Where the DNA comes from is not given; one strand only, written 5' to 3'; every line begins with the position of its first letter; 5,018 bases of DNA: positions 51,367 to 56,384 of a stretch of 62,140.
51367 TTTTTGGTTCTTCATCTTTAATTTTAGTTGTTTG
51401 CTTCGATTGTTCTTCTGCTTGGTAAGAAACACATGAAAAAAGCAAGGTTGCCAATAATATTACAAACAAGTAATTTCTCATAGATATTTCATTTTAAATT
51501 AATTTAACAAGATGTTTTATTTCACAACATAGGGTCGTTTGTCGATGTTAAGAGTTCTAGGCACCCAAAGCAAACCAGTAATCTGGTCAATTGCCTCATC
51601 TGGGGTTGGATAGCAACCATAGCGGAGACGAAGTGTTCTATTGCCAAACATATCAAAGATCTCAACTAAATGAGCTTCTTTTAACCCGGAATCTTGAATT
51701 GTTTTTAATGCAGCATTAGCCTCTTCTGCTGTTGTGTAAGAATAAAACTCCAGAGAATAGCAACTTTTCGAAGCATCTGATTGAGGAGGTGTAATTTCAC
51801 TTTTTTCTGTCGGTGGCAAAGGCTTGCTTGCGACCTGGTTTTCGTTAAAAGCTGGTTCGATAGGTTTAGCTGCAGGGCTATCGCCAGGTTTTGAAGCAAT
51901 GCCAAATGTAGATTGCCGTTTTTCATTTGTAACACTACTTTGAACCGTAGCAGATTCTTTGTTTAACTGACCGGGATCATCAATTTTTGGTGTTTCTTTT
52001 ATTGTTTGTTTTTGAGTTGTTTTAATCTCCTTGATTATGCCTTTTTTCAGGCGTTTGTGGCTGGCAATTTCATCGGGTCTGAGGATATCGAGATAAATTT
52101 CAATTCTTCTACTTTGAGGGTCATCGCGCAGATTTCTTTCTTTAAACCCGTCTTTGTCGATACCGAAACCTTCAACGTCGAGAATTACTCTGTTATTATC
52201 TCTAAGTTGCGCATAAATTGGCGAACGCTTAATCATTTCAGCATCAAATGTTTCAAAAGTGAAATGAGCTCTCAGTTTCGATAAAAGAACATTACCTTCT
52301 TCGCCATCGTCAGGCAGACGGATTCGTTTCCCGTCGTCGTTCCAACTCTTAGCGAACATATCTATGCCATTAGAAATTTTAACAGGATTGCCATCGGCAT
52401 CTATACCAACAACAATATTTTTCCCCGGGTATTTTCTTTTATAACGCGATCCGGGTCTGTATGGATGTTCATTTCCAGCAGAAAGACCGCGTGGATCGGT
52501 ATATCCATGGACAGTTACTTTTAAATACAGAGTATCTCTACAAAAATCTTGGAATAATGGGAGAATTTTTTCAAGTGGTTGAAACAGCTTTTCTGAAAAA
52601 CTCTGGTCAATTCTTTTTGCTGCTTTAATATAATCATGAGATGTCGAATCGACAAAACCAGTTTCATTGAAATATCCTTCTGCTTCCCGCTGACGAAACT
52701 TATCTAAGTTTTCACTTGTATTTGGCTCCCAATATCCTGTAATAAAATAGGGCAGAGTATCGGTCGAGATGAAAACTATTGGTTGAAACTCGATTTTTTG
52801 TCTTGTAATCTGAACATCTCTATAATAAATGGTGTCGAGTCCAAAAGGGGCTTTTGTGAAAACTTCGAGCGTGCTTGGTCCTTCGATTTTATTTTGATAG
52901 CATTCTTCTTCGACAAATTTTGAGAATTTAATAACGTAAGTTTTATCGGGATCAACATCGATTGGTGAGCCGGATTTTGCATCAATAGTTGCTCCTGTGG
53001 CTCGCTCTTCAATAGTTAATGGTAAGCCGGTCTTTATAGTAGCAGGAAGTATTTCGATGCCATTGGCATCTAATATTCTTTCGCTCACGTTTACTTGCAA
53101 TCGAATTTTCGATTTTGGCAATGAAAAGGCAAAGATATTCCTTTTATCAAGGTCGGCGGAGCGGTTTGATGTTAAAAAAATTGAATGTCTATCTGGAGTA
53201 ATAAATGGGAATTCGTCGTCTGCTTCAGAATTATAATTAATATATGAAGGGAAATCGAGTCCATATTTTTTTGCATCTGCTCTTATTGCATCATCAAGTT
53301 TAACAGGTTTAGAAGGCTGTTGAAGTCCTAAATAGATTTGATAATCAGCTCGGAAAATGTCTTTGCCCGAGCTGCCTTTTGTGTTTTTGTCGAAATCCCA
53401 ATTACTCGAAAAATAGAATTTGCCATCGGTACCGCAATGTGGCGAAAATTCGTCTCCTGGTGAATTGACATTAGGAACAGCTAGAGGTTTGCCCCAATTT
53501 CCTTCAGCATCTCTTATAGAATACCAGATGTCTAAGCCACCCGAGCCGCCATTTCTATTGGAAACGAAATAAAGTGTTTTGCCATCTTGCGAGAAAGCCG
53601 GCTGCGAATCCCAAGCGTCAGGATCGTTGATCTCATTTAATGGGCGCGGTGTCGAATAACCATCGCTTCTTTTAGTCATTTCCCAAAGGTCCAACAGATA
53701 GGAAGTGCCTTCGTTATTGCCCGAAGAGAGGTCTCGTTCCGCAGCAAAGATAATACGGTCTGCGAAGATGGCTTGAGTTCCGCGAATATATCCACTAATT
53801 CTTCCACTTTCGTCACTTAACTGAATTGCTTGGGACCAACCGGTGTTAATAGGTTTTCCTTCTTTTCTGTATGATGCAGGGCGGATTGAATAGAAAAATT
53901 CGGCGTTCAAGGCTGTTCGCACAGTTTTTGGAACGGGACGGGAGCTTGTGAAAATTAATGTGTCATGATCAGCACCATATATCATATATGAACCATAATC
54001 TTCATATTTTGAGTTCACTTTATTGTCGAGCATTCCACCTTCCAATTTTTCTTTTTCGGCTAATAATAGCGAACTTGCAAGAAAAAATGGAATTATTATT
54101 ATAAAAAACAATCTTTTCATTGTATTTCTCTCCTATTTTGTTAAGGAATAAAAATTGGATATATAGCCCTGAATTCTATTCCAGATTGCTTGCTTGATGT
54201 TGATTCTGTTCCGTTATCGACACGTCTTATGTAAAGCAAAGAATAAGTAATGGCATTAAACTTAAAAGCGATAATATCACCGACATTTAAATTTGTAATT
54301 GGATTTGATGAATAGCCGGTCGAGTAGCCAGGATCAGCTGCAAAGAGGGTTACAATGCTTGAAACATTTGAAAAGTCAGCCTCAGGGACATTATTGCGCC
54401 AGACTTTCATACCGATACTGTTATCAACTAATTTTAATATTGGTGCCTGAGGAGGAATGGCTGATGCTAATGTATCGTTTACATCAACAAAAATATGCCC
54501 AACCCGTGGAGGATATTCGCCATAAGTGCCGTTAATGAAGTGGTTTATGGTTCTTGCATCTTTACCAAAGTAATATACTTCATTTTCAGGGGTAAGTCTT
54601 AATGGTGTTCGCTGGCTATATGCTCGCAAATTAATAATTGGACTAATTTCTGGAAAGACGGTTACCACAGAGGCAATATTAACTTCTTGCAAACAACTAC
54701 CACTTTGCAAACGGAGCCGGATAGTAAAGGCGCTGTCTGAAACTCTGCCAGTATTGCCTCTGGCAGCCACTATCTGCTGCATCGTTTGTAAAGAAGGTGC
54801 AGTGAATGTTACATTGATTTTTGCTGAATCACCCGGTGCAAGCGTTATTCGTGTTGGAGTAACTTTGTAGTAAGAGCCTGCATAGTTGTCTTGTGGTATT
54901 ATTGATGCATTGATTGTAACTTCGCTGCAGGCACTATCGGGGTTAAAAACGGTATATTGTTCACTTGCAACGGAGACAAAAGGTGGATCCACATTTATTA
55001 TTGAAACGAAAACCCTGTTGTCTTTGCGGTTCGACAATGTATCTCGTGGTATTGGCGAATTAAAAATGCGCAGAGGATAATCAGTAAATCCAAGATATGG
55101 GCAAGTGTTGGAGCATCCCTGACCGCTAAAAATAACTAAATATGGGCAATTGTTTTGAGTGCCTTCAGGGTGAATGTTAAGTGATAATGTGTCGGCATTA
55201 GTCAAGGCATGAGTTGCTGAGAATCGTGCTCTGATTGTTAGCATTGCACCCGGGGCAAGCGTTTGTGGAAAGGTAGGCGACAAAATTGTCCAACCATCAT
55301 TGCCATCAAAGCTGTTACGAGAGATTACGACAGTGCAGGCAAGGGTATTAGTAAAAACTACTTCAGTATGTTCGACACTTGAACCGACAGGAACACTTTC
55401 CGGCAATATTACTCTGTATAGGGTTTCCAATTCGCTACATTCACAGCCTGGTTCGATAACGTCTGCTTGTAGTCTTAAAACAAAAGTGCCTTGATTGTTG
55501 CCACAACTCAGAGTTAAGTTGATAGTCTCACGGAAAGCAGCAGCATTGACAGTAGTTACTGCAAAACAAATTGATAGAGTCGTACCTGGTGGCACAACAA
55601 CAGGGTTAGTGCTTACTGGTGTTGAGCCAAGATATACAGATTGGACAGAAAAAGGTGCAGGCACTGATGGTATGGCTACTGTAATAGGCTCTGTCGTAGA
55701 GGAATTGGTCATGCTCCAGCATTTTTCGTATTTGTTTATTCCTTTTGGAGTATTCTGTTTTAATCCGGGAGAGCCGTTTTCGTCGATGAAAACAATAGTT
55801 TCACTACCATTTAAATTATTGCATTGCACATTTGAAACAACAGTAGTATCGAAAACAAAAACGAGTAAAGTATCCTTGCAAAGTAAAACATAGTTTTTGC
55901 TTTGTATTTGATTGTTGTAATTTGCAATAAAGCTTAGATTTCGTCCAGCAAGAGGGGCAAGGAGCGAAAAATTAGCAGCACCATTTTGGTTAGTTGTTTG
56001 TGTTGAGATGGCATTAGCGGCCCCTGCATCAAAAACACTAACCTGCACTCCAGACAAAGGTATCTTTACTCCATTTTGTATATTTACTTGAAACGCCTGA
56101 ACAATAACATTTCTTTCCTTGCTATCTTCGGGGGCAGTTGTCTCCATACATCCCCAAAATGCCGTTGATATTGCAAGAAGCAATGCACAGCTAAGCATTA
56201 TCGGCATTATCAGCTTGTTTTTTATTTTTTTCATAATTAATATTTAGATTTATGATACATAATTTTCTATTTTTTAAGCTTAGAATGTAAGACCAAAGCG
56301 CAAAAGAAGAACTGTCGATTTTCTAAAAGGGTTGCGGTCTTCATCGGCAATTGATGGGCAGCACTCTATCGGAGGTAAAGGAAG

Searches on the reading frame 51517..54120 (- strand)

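Call 65: search_protein_families(library=pfam, proteins=[window:51517-54120:-], max_evalue=0.001)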
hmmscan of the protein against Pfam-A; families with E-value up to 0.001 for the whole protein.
window:51517-54120:- (867 aa): 1 family
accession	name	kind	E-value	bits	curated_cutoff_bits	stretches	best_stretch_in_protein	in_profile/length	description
PF07676.18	PD40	-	6.2e-11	42.4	20.9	1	169-199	9-37/38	WD40-like Beta Propeller Repeat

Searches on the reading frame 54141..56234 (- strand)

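Call 65: search_protein_families(library=pfam, proteins=[window:54141-56234:-], max_evalue=0.001)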
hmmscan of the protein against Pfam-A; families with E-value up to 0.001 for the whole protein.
window:54141-56234:- (697 aa): 3 families
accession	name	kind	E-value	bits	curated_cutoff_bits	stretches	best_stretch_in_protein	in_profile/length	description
PF22544.2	HYDIN_VesB_CFA65-like_Ig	-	1.2e-07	32.3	25.5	0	453-506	46-98/100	HYDIN/CFA65/VesB-like, Ig-like domain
PF22073.2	Cep192_D4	-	0.00029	21.4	35.5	0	436-507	33-107/112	Cep192 domain 4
PF15780.11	ASH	-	0.00078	20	27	0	423-492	25-89/98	Abnormal spindle-like microcephaly-assoc'd, ASPM-SPD-2-Hydin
